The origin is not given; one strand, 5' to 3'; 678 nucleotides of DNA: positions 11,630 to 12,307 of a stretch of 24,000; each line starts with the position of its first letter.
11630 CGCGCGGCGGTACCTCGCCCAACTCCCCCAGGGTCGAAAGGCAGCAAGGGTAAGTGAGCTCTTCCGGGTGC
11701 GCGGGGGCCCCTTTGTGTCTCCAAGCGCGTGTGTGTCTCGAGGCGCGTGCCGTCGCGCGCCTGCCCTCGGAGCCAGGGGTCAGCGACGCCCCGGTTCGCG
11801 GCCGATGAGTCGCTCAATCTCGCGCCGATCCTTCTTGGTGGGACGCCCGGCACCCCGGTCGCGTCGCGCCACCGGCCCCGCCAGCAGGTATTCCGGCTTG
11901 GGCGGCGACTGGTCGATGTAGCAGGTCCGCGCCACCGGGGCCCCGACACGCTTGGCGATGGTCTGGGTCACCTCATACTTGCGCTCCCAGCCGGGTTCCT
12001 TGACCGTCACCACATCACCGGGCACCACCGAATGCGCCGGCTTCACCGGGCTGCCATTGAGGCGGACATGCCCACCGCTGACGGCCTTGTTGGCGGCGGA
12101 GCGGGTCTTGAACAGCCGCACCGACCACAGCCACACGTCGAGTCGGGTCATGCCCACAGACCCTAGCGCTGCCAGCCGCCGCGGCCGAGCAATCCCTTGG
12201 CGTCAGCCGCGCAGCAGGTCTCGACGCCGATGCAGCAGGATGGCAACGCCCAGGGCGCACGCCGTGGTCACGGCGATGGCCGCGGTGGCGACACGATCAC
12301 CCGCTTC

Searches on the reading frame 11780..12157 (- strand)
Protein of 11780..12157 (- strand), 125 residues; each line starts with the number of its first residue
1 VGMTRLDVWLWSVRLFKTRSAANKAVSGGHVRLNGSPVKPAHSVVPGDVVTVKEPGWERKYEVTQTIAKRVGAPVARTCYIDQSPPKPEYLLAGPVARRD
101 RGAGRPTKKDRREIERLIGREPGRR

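Call 45: search_protein_families(library=pfam, proteins=[window:11780-12157:-], max_evalue=0.001)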
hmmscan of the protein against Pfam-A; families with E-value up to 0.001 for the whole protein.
window:11780-12157:- (125 aa): 1 family
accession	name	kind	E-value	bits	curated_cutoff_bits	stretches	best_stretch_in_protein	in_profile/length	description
PF01479.30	S4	-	7.9e-14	51.6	22.8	1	5-50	2-48/48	S4 domain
